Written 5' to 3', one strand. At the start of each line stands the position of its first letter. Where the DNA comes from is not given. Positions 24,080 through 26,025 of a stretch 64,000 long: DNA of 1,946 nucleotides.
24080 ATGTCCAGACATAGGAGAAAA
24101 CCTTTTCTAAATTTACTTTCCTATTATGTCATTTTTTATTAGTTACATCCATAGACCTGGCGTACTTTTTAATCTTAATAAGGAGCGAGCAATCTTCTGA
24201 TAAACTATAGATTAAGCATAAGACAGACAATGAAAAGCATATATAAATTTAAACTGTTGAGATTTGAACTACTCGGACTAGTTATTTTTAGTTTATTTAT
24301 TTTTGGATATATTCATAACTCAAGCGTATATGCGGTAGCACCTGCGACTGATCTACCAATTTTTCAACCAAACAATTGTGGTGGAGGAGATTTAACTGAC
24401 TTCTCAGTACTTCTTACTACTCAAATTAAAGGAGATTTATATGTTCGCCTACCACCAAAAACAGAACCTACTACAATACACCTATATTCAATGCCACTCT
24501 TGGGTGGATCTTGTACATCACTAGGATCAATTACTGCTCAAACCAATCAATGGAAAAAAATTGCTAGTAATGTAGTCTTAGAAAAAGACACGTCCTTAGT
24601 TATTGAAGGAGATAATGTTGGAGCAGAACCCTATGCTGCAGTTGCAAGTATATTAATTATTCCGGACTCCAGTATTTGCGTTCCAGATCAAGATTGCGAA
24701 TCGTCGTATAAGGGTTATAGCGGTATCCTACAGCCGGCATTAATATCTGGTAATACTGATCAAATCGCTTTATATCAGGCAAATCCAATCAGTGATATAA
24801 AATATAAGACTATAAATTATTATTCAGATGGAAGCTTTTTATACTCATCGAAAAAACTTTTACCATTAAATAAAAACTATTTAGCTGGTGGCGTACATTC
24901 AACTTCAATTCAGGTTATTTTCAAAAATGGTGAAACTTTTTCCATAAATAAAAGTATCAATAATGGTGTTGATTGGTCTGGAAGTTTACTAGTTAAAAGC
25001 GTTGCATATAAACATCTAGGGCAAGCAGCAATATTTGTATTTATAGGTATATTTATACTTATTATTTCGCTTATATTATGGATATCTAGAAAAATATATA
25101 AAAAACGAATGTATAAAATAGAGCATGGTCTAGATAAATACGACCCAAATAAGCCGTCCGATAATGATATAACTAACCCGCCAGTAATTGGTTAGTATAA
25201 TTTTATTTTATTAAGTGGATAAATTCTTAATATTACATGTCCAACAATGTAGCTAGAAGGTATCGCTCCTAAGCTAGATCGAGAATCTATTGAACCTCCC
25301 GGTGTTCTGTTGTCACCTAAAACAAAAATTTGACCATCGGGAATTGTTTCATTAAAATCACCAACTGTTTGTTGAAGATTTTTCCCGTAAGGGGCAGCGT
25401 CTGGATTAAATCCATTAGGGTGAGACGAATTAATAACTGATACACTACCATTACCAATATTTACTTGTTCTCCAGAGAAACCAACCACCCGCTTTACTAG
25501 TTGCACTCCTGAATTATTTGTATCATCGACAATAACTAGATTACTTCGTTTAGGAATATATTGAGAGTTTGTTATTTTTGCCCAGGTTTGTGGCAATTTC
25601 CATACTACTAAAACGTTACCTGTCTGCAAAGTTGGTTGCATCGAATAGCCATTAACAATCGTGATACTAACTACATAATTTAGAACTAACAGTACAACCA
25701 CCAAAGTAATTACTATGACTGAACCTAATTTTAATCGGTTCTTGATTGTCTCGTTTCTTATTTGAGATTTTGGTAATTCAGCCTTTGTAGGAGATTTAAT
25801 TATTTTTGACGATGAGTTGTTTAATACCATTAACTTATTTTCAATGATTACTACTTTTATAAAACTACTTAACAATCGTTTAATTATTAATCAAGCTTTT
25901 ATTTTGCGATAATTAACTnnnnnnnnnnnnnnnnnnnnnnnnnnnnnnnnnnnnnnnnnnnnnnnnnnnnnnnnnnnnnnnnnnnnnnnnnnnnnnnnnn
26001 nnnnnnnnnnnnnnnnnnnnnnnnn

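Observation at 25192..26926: Tandem paralogs with a dual-signature conserved leader, co-oriented with signal peptidase I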

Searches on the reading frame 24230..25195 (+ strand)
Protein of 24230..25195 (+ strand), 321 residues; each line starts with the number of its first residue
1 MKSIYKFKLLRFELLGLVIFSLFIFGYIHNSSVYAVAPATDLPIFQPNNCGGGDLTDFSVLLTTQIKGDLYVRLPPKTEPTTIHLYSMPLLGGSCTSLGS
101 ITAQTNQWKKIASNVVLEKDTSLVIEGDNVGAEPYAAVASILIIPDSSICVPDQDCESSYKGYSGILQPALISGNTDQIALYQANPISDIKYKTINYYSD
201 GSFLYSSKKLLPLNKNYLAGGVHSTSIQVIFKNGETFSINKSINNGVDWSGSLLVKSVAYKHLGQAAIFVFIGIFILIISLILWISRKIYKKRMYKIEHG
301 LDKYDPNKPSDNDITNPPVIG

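Call 5: search_protein_families(library=pfam, proteins=[window:24230-25195:+], max_evalue=0.1)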
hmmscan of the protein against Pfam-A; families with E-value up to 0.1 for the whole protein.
window:24230-25195:+ (321 aa): 2 families
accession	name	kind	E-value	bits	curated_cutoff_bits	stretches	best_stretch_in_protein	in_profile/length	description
PF13800.11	Sigma_reg_N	-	0.026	15.2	26.3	0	267-313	19-66/91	Sigma factor regulator N-terminal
PF19762.4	DUF6249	-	0.06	13.7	33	0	268-310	5-46/104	Domain of unknown function (DUF6249)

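Call 6: search_protein_families(library=ncbifam, proteins=[window:24230-25195:+], max_evalue=0.1)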
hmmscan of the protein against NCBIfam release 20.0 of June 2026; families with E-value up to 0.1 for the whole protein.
window:24230-25195:+ (321 aa): 1 family
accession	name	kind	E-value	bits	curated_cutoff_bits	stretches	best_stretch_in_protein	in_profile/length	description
NF046005.2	near_gluc_PtsG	equivalog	0.018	15.3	45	1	266-294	4-33/85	MPN207a family PTS transporter accessory protein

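Call 46: find_homologous_proteins(query=window:24230-25195:+, max_evalue=0.00001)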
Query window:24230-25195:+ (321 aa): 8 proteins with E <= 0.00001 among 1567 candidates.
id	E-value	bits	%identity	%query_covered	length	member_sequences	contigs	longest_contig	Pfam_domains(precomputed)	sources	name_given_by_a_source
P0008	1.3e-210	716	100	100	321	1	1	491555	-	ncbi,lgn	-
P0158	2.6e-89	318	51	87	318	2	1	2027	-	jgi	-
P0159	1.0e-70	256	41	98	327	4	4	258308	-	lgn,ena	-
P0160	1.0e-65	240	39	93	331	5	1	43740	-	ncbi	-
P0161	7.6e-64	234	39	95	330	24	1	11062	-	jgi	jgi:hypothetical protein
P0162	2.4e-62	229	41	81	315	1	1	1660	-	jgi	jgi:hypothetical protein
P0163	3.2e-62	229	38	97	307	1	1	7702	-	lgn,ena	-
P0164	1.8e-61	226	40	81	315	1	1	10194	-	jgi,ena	-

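Call 47: find_encoding_contigs(protein=P0159, flank=8000, max_places=3)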
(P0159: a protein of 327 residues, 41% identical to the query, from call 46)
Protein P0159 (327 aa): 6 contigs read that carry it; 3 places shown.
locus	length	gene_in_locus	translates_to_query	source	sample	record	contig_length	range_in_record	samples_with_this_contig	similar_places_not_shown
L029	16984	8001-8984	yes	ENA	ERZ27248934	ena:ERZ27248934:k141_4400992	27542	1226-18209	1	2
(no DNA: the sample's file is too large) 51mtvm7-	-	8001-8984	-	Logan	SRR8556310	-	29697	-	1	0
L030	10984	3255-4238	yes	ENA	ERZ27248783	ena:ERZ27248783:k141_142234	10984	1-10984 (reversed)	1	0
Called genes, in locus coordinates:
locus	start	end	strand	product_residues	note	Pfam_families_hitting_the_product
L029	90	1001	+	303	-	PF00005:ABC_tran, PF13304:AAA_21 (weak)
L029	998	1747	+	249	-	PF12730:ABC2_membrane_4 (weak), PF10920:DUF2705 (faint)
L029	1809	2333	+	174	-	-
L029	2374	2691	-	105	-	-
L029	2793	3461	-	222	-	PF00027:cNMP_binding, PF13545:HTH_Crp_2, PF00325:Crp (faint)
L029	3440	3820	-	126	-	-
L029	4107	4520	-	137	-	-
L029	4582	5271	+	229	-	PF00857:Isochorismatase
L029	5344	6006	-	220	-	PF00106:adh_short, PF08659:KR, PF13561:adh_short_C2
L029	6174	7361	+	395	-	PF04932:Wzy_C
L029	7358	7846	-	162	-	-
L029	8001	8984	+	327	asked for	-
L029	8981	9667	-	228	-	PF10502:Peptidase_S26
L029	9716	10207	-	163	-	-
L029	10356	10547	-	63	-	-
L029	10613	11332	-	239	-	-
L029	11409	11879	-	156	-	PF01243:PNPOx_N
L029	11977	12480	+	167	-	PF00293:NUDIX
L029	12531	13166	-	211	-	PF00657:Lipase_GDSL, PF13472:Lipase_GDSL_2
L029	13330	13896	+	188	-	-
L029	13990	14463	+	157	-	-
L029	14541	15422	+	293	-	PF12146:Hydrolase_4, PF00561:Abhydrolase_1, PF12697:Abhydrolase_6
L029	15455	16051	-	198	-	-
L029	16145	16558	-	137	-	-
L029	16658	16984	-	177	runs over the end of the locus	PF00293:NUDIX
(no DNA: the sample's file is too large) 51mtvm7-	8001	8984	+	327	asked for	-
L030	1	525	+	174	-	?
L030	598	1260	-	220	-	PF00106:adh_short, PF08659:KR, PF13561:adh_short_C2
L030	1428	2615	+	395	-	PF04932:Wzy_C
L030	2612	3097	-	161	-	-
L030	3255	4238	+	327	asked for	-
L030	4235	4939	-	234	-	PF10502:Peptidase_S26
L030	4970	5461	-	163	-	-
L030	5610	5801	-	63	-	-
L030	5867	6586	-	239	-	-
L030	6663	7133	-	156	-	PF01243:PNPOx_N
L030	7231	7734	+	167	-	PF00293:NUDIX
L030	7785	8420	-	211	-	PF00657:Lipase_GDSL, PF13472:Lipase_GDSL_2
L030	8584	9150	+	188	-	-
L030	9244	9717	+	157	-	-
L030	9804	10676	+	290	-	PF00561:Abhydrolase_1, PF12146:Hydrolase_4, PF12697:Abhydrolase_6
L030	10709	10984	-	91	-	?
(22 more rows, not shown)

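Call 48: find_encoding_contigs(protein=P0160, flank=8000, max_places=2)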
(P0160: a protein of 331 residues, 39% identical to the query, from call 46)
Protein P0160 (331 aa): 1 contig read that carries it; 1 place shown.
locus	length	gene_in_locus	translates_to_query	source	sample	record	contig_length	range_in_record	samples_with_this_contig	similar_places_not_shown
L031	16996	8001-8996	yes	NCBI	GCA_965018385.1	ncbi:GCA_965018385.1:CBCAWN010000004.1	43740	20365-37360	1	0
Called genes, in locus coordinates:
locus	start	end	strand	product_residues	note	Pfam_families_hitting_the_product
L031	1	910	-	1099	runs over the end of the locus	PF00580:UvrD-helicase, PF13245:AAA_19, PF13361:UvrD_C, PF13538:UvrD_C_2 (faint), PF12705:PDDEXK_1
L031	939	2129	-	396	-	PF07992:Pyr_redox_2, PF13454:NAD_binding_9 (faint), PF13738:Pyr_redox_3 (faint), PF00070:Pyr_redox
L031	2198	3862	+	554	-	PF01565:FAD_binding_4, PF02913:FAD-oxidase_C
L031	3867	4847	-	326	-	PF00512:HisKA, PF02518:HATPase_c, PF13589:HATPase_c_3 (weak)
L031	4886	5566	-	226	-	PF00072:Response_reg, PF00486:Trans_reg_C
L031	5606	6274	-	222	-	PF02463:SMC_N (faint), PF00005:ABC_tran, PF13304:AAA_21 (faint)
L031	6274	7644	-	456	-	PF12704:MacB_PCD, PF02687:FtsX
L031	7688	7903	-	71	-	PF18893:DUF5652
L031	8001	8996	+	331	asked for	-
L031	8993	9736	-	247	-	PF10502:Peptidase_S26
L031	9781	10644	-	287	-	PF01040:UbiA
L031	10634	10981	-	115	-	PF03626:COX4_pro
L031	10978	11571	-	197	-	PF00510:COX3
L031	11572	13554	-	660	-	PF00115:COX1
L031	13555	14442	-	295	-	PF00116:COX2 (weak), PF06481:COX_ARM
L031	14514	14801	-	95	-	-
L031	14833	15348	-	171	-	PF02467:Whib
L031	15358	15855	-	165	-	PF02467:Whib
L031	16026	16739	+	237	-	PF01036:Bac_rhodopsin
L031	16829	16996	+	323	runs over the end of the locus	PF00535:Glycos_transf_2, PF13641:Glyco_tranf_2_3 (weak)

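Call 49: find_encoding_contigs(protein=P0161, flank=8000, max_places=2)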
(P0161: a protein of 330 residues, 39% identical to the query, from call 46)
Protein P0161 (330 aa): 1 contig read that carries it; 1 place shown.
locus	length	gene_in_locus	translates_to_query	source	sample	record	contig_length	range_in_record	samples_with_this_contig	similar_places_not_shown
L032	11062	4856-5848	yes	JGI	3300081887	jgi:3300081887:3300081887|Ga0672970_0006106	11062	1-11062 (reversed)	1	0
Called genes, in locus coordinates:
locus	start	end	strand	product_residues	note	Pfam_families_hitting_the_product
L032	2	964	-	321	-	?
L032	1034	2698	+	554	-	PF01565:FAD_binding_4, PF02913:FAD-oxidase_C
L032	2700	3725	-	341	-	PF00512:HisKA, PF02518:HATPase_c, PF13589:HATPase_c_3 (weak)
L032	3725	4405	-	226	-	PF00072:Response_reg, PF00486:Trans_reg_C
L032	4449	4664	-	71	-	PF18893:DUF5652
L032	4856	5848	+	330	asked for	-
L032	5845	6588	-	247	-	PF10502:Peptidase_S26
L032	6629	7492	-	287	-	PF01040:UbiA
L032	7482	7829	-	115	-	PF03626:COX4_pro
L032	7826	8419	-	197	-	PF00510:COX3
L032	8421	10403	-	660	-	PF00115:COX1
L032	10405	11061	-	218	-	?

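Call 61: find_encoding_contigs(protein=P0164, flank=6000, max_places=2)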
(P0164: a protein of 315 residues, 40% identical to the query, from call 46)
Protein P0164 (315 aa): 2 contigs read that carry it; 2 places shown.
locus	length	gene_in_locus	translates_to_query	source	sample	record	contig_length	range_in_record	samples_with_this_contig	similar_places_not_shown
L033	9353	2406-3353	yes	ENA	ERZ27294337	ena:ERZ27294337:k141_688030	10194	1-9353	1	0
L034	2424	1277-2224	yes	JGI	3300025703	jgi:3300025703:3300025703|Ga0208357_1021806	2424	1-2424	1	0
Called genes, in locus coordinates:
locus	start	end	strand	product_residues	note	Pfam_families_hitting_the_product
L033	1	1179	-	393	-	?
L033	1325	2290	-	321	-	-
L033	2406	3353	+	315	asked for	-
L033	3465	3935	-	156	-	PF10604:Polyketide_cyc2, PF08327:AHSA1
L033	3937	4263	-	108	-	PF01022:HTH_5, PF12840:HTH_20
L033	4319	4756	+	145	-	-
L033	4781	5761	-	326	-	PF01180:DHO_dh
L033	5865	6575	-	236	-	-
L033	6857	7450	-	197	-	-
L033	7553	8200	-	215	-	PF06197:DUF998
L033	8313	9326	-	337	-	PF02615:Ldh_2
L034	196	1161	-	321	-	-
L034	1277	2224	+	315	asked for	-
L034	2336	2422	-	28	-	?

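Call 62: find_encoding_contigs(protein=P0163, flank=6000, max_places=2)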
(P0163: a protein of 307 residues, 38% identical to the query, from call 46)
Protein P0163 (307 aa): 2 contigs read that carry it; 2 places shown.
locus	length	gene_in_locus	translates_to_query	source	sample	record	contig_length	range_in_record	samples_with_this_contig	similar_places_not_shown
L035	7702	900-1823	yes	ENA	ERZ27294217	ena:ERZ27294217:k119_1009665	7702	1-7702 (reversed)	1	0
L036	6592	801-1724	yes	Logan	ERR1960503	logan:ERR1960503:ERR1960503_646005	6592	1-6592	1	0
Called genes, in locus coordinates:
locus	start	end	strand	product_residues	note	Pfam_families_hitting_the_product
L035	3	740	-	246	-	?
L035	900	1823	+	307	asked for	-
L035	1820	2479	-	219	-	PF10502:Peptidase_S26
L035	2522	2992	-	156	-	PF10604:Polyketide_cyc2 (weak), PF08327:AHSA1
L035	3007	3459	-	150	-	PF08327:AHSA1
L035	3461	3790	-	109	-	PF01022:HTH_5, PF12840:HTH_20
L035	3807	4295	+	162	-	-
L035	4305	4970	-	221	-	PF00300:His_Phos_1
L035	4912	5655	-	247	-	-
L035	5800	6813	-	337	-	PF02615:Ldh_2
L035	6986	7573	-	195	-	-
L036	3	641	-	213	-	?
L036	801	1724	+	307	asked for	-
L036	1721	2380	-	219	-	PF10502:Peptidase_S26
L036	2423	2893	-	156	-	PF10604:Polyketide_cyc2 (weak), PF08327:AHSA1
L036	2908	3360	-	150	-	PF08327:AHSA1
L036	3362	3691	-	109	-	PF01022:HTH_5, PF12840:HTH_20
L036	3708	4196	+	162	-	-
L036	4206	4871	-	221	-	PF00300:His_Phos_1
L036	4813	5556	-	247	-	-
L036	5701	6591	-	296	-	?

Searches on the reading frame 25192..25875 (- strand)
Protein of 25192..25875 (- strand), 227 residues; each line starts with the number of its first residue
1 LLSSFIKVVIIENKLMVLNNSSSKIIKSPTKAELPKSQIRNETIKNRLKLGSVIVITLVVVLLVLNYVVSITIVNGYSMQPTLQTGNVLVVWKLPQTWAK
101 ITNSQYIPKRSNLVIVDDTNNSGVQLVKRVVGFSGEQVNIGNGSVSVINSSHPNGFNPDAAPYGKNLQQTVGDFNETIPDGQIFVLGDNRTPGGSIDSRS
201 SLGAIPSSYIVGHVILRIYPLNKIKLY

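Call 5: search_protein_families(library=pfam, proteins=[window:25192-25875:-], max_evalue=0.1)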
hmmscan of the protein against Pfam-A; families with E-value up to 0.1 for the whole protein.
window:25192-25875:- (227 aa): 1 family
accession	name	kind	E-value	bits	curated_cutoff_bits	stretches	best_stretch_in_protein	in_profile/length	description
PF10502.14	Peptidase_S26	-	4.3e-27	95.5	22.9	1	49-218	3-167/168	Signal peptidase, peptidase S26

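Call 6: search_protein_families(library=ncbifam, proteins=[window:25192-25875:-], max_evalue=0.1)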
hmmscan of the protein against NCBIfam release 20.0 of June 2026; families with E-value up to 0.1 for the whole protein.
window:25192-25875:- (227 aa): 8 families
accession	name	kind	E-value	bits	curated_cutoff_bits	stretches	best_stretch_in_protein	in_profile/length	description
TIGR02227.1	sigpep_I_bact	equivalog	1.3e-31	109.7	47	1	52-222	3-162/162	signal peptidase I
NF008114.0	PRK10861.1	equivalog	1.2e-09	38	277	2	49-140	62-158/324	signal peptidase I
TIGR02771.1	TraF_Ti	equivalog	6.9e-07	29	100.25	1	125-214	83-165/171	conjugative transfer signal peptidase TraF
TIGR02754.1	sod_Ni_protease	equivalog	1.6e-06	28.5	63.25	1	74-140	3-62/90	nickel-type superoxide dismutase maturation protease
TIGR02228.1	sigpep_I_arch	equivalog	0.0005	20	51.85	1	52-93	8-55/158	signal peptidase I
NF037998.2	RND_1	equivalog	0.01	13.5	400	1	7-114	708-806/1237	protein translocase SecDF, variant type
NF003965.0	PRK05457.1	equivalog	0.017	14.5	245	1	54-157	7-109/285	protease HtpX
NF010412.0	PRK13838.1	subfamily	0.039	13.4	186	0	125-212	88-167/177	conjugal transfer pilin processing protease TraF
